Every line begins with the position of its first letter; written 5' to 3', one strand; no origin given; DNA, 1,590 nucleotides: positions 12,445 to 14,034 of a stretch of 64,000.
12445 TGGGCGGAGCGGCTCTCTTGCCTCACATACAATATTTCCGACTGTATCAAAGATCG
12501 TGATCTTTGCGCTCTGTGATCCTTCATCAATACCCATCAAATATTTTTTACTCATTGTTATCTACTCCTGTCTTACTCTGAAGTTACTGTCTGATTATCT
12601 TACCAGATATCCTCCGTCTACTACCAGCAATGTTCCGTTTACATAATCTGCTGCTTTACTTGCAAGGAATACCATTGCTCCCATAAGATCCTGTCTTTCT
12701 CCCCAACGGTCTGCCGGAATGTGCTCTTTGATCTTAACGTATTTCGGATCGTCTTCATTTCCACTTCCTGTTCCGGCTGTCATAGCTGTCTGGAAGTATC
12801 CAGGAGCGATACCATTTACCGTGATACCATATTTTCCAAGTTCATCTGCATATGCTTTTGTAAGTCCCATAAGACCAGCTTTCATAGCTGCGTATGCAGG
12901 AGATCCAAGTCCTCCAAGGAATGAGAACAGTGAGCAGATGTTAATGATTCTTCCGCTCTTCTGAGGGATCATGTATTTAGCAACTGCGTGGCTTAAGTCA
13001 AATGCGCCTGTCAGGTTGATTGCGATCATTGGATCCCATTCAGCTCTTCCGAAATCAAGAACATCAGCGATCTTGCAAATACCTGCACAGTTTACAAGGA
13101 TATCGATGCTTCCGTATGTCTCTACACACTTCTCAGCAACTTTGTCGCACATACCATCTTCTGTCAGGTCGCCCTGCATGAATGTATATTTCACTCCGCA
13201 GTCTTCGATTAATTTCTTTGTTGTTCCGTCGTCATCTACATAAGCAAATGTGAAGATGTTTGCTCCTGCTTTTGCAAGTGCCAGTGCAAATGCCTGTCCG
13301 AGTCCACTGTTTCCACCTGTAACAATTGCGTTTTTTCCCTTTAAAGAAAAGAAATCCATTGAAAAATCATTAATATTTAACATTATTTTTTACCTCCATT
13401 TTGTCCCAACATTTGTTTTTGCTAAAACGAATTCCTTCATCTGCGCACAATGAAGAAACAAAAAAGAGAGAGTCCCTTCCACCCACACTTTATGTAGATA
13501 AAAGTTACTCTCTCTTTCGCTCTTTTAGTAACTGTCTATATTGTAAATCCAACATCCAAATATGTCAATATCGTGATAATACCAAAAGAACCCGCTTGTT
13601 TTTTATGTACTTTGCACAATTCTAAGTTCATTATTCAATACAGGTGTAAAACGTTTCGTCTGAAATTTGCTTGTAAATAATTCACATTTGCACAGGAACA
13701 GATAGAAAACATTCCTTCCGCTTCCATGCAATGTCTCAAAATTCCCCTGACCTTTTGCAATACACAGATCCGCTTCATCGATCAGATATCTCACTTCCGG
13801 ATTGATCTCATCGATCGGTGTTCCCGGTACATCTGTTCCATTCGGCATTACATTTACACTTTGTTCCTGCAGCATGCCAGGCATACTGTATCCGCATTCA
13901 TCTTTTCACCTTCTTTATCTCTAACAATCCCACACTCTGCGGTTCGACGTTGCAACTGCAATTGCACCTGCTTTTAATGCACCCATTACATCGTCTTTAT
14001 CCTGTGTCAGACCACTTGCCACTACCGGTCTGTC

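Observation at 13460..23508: One leader-RNA design in three copies defines a regulon around a GlpP-family antiterminator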

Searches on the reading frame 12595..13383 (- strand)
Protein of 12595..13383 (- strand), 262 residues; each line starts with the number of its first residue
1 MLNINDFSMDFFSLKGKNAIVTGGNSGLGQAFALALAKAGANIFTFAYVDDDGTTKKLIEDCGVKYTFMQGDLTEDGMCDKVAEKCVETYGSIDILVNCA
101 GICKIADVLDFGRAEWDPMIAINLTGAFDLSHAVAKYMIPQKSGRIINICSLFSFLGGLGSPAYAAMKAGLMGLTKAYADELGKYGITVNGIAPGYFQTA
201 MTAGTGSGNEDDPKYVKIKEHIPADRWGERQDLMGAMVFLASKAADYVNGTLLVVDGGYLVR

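Call 5: search_protein_families(library=pfam, proteins=[window:12595-13383:-])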
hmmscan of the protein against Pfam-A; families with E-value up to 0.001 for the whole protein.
window:12595-13383:- (262 aa): 3 families
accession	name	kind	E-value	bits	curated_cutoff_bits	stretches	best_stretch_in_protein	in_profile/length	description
PF13561.12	adh_short_C2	-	1.8e-55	188.6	27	1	25-259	5-235/236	Enoyl-(Acyl carrier protein) reductase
PF00106.31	adh_short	-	3.8e-54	183.6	26.6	1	17-205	1-190/195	short chain dehydrogenase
PF08659.16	KR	-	3.9e-10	40.4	22.6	1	20-175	4-160/180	KR domain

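Call 16: search_protein_families(library=ncbifam, proteins=[window:12595-13383:-])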
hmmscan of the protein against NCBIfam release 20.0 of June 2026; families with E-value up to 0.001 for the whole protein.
window:12595-13383:- (262 aa): 230 families (the best 25 are shown)
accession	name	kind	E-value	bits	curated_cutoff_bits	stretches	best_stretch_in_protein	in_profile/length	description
NF005390.0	PRK06935.1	equivalog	1.2e-92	309.9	369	1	3-262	2-258/258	2-dehydro-3-deoxy-D-gluconate 5-dehydrogenase KduD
TIGR01832.1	kduD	equivalog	5.6e-77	258.6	338.85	1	12-262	1-248/248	2-dehydro-3-deoxy-D-gluconate 5-dehydrogenase KduD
NF006528.0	PRK08993.1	subfamily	1.6e-70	237.5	430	1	9-262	3-253/253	2-dehydro-3-deoxy-D-gluconate 5-dehydrogenase KduD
TIGR01830.1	3oxo_ACP_reduc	equivalog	1.2e-62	211.8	297.75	1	19-258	1-237/239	3-oxoacyl-[acyl-carrier-protein] reductase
NF005488.0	PRK07097.1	equivalog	2.4e-62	210.4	369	1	8-260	2-258/266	gluconate 5-dehydrogenase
NF006070.0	PRK08213.1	subfamily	2.6e-61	207.4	279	1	10-260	6-257/259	gluconate 5-dehydrogenase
NF004778.0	PRK06124.1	equivalog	6.4e-59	199.4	303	1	10-262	5-255/256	SDR family oxidoreductase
NF005983.0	PRK08085.1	equivalog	1.8e-58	198.2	408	1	10-261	3-252/254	gluconate 5-dehydrogenase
NF004198.0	PRK05653.1-3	equivalog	1.5e-57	194.9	296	1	13-260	4-247/248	3-oxoacyl-ACP reductase FabG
NF004197.0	PRK05653.1-1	equivalog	8.9e-56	189.3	332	1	13-260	4-247/249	3-oxoacyl-ACP reductase FabG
NF005559.1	PRK07231.1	subfamily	5.7e-54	183.2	215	1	14-261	2-249/249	glucose 1-dehydrogenase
NF009466.0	PRK12826.1-2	subfamily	7.8e-54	182.7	222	1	17-259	4-244/248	3-oxoacyl-ACP reductase FabG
NF005309.0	PRK06841.1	subfamily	1.7e-53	181.7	286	1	11-261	10-254/255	GolD/DthD family dehydrogenase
NF009384.0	PRK12743.1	equivalog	4.1e-53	180.2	264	1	17-260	7-248/258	SDR family oxidoreductase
NF005711.0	PRK07523.1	subfamily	5.7e-52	176.8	413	1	8-259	2-251/255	SDR family oxidoreductase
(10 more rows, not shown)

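Call 81: search_solved_structures(query=window:12595-13383:-, max_evalue=1e-40)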
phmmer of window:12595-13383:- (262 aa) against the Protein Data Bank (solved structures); distinct sequences matched with E-value up to 1e-40: 23.
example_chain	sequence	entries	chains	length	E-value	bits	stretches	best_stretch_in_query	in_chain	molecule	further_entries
4z9y_A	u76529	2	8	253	2.2e-58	201.1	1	9-262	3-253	2-deoxy-D-gluconate 3-dehydrogenase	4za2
4hp8_A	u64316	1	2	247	1.7e-53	185.2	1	11-262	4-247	2-deoxy-D-gluconate 3-dehydrogenase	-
4j2h_A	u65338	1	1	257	1.4e-52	182.1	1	10-261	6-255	Short chain alcohol dehydrogenase-related dehydrogenase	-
2et6_A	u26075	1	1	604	4.3e-50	174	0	11-204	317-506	(3R)-hydroxyacyl-CoA dehydrogenase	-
3cxr_A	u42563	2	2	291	5.1e-48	167.2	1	6-260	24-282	Dehydrogenase with different specificities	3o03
4jro_A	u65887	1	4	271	1.3e-47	165.8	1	7-260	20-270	FabG protein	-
3uf0_A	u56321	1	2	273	3.2e-47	164.6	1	11-261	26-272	Short-chain dehydrogenase/reductase SDR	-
4u8g_A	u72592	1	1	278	9.8e-46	159.7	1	6-260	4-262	Putative uncharacterized protein gbs1891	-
2uvd_A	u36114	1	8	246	1.7e-44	155.7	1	14-260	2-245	3-OXOACYL-(ACYL-CARRIER-PROTEIN) REDUCTASE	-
5u9p_A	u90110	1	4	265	1.1e-43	152.9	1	8-259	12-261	Gluconate 5-dehydrogenase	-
4z9x_A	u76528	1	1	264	1.1e-43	152.9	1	10-260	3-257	Gluconate 5-dehydrogenase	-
4nbu_A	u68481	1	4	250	1.2e-42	149.5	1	13-260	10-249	3-oxoacyl-(Acyl-carrier-protein) reductase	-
4dml_A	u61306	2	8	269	2.3e-42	148.6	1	12-260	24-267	3-oxoacyl-[acyl-carrier-protein] reductase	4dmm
4wjz_A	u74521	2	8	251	6.2e-42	147.2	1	10-259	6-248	3-oxoacyl-[acyl-carrier-protein] reductase FabG | 3-oxoacyl-[acyl-carrier protein] reductase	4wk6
2hq1_A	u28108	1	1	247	1e-41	146.5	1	13-260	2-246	Glucose/ribitol dehydrogenase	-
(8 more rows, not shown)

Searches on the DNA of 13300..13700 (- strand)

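Call 8: search_rna_families(source=window, start=13300, end=13700, threshold=evalue, max_evalue=10)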
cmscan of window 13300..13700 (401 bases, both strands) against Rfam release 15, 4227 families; matches with E-value up to 10: 13.
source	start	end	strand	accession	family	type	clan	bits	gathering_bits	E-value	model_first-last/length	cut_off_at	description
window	13437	13529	-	RF01742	lactis-plasmid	Gene; sRNA;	-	18.5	70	2.1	1-106/106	no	lactis-plasmid RNA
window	13629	13689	-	RF02303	TtnuCD28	Gene; snRNA; snoRNA; CD-box;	-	17.5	70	5.9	1-64/64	no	Tetrahymena snoRNA TtnuCD28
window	13329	13474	-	RF00225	IRES_Tobamo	Cis-reg; IRES;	-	17.4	50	3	1-151/151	no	Tobamovirus internal ribosome entry site (IRES)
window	13456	13524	+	RF04288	mir-9201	Gene; miRNA;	CL00147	16.8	95.5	0.81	1-81/81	no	mir-9201 microRNA precursor family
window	13398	13506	-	RF01761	wcaG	Cis-reg;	-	16.1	42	1.3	1-98/98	no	wcaG RNA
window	13451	13526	-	RF03360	mir-3156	Gene; miRNA;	-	15.8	76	2.9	1-77/77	no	mir-3156 microRNA precursor family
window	13453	13572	-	RF04339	Plastid-psbJ-3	Cis-reg;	CL00152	14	61.7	8.3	1-125/125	no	Plastid-psbJ-3 3UTR RNA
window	13580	13631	-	RF02063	STnc350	Gene; sRNA;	-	13.8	60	7.9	1-68/68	no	Salmonella enterica sRNA STnc350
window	13464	13516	-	RF01005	MIR530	Gene; miRNA;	-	13.5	85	8.1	1-172/172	no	MIR530 microRNA precursor family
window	13467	13510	-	RF00500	TCV_H5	Cis-reg;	-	13.4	70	9.4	1-45/45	no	Turnip crinkle virus (TCV) repressor of minus strand synthesis H5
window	13457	13521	-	RF00752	mir-14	Gene; miRNA;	-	13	53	8.5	1-63/63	no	mir-14 microRNA precursor family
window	13394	13466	-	RF00712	mir-460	Gene; miRNA;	-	12.7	52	4.1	1-77/77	no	mir-460 microRNA precursor family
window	13377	13472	+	RF01493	rli37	Gene; sRNA;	-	11.7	90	6.6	1-247/247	no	Listeria sRNA rli37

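Call 38: build_rna_model(alignment_id=A4, structure=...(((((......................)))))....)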
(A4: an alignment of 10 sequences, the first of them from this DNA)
Model R1 built from alignment A4 (10 sequences, 39 columns); structure: as given.
model positions 36; base pairs 5; branch points 0; effective number of sequences 10; information 0.989 bits per position. Calibrated on 0.2 Mb of random sequence (short: E-values are rough).
structure used (alignment columns):
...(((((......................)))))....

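Call 39: search_with_rna_model(model_id=R1, sources=[window, L002, L005, L009, L011, L013, L014, L015, L016, L017, L019, L020, L021, L022, L023, L024, L025, L026, L027, L028, L029, L031, L032, L033, L034, L035, L036, L037, L038, L039, L040, L041, L042], max_evalue=10, make_alignment=true)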
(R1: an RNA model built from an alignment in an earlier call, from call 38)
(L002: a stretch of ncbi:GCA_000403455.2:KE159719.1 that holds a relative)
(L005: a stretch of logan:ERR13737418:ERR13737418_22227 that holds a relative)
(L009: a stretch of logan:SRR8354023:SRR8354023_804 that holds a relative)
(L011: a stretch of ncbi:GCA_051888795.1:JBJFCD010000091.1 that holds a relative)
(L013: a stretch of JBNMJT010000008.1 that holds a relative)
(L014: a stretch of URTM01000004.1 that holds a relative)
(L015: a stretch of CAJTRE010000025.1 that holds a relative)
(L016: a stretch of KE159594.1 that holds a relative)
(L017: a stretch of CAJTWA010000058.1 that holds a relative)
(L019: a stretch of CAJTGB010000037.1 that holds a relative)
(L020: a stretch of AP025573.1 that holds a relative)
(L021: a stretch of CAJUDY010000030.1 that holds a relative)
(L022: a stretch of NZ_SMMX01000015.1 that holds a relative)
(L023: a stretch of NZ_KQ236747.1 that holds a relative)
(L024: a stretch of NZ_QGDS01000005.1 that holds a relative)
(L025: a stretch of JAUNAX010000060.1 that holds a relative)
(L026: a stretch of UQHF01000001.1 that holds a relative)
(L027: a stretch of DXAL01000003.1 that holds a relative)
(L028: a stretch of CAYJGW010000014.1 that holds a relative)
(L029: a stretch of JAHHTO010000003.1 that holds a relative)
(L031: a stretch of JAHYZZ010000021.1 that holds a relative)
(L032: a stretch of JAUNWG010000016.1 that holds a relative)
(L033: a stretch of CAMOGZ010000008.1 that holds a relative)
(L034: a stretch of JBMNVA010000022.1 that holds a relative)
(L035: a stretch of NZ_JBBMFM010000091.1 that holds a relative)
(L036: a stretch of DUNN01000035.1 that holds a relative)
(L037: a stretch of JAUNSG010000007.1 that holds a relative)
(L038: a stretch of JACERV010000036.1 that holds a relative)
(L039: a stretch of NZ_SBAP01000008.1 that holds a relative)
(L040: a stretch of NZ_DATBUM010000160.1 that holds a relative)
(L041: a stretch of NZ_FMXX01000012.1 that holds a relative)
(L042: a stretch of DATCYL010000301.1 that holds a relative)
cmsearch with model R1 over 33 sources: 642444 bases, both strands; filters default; matches with E-value up to 10: 68.
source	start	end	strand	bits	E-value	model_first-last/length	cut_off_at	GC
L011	1290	1328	+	42.9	1.2e-06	1-36/36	no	0.33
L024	988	1026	+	42.4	1.6e-06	1-36/36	no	0.36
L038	988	1026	+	42.4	1.6e-06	1-36/36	no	0.36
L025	10353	10388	+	42.2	1.9e-06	1-36/36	no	0.31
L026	10659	10694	+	42.2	1.9e-06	1-36/36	no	0.31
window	13500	13535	-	40.7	4.1e-06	1-36/36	no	0.33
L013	6629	6664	+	40.7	4.1e-06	1-36/36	no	0.33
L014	11626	11661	+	40.7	4.1e-06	1-36/36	no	0.33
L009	10659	10694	+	40.2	5.3e-06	1-36/36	no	0.28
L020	1240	1278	+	39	1.1e-05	1-36/36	no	0.38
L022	1243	1281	+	39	1.1e-05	1-36/36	no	0.38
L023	10699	10734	+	38.9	1.1e-05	1-36/36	no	0.31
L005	11549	11584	+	38.9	1.1e-05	1-36/36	no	0.33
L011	11544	11579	+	38.9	1.1e-05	1-36/36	no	0.33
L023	1243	1281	+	38.7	1.2e-05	1-36/36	no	0.41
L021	10673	10708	+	38.3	1.5e-05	1-36/36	no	0.31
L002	11581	11616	+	38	1.8e-05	1-36/36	no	0.36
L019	11575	11610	+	38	1.8e-05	1-36/36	no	0.36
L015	11539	11574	+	38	1.8e-05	1-36/36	no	0.33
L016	11535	11570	+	38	1.8e-05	1-36/36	no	0.33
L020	11548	11583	+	38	1.8e-05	1-36/36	no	0.33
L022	11548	11583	+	38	1.8e-05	1-36/36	no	0.33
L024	10710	10745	+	38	1.8e-05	1-36/36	no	0.33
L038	10710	10745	+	38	1.8e-05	1-36/36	no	0.33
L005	1255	1293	+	37.9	1.9e-05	1-36/36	no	0.38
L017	10858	10893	+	36.8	3.5e-05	1-36/36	no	0.33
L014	1197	1234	+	36.5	4e-05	1-36/36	no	0.34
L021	3199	3237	+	36.4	4.2e-05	1-36/36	no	0.46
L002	1189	1227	+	36.2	4.8e-05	1-36/36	no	0.38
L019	1226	1264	+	36.2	4.8e-05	1-36/36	no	0.38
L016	3007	3045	+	36.2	4.8e-05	1-36/36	no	0.41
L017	2200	2238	+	35.6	6.4e-05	1-36/36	no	0.44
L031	5365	5399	+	35.5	6.8e-05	1-36/36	no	0.37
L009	2155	2189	+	35.4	7.4e-05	1-36/36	no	0.4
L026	2219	2253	+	35.4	7.4e-05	1-36/36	no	0.4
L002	1014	1046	-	33.9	0.00017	1-36/36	no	0.45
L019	1051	1083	-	33.9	0.00017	1-36/36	no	0.45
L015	1354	1392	+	33.9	0.00017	1-36/36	no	0.41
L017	2025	2057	-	33.8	0.00018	1-36/36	no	0.45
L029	10665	10699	+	33.7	0.00018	1-36/36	no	0.31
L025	1922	1956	+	33.4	0.00021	1-36/36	no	0.37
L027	8709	8744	+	32.6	0.00033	1-36/36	no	0.36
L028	1199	1231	-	31.9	0.00047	1-36/36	no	0.39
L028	10644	10679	+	31.7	0.00054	1-36/36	no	0.39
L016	1495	1529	-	31.3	0.00065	1-36/36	no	0.46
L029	9760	9791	-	31.2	0.00069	1-36/36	no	0.5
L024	814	846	-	31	0.00077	1-36/36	no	0.42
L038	814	846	-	31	0.00077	1-36/36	no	0.42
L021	3025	3057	-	30.8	0.00089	1-36/36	no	0.52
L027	6496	6527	-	30.3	0.0011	1-36/36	no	0.5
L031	3097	3128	-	30.1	0.0013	1-36/36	no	0.44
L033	8902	8935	+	29.3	0.002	1-36/36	no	0.41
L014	1023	1054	-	29.1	0.0022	1-36/36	no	0.44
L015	1204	1236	-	28.6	0.0028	1-36/36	no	0.45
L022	1066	1099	-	27.4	0.0054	1-36/36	no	0.38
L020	1063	1096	-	25.6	0.014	1-36/36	no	0.41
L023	1066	1099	-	25.6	0.014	1-36/36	no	0.41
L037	20392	20425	+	25.6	0.015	1-36/36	no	0.41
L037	7936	7968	-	23.6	0.043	1-36/36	no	0.42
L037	8235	8270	+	23.5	0.045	1-36/36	no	0.28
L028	6647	6680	+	23.1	0.055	1-36/36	no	0.38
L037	10768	10801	+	21.2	0.16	1-36/36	no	0.29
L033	8108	8140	-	19.1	0.5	1-36/36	no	0.45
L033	573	609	-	18.8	0.58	1-36/36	no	0.41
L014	8321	8355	+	15.8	3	1-36/36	no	0.46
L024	1051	1073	-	13.9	8.2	5-31/36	no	0.13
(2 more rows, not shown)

Alignment A5: 68 matches aligned to the model, 39 columns, each read 5' to 3' on its own strand. Consensus structure (alignment columns), stored with it:
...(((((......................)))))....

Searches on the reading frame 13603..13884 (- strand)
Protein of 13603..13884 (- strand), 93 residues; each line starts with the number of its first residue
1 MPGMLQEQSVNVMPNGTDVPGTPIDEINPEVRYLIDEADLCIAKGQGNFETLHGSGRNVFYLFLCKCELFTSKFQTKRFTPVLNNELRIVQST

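Call 4: search_protein_families(library=pfam, proteins=[window:13603-13884:-])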
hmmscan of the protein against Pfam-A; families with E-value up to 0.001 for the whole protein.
window:13603-13884:- (93 aa): 1 family
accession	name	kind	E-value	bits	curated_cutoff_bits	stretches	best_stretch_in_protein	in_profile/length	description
PF01937.24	ARMT1-like_dom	-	1e-13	51.7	25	1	5-74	227-303/311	Damage-control phosphatase ARMT1-like domain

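Call 16: search_protein_families(library=ncbifam, proteins=[window:13603-13884:-])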
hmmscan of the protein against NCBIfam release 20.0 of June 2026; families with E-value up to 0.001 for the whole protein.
window:13603-13884:- (93 aa): 2 families
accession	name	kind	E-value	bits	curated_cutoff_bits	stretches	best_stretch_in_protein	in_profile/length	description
NF040824.1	damage_ctl_Phtase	equivalog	1.9e-13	50.6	440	1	10-72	207-270/282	damage-control phosphatase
NF041594.1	dam_ctlPhtase_Archglob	equivalog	2e-05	24.1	500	1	11-69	211-270/287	damage-control phosphatase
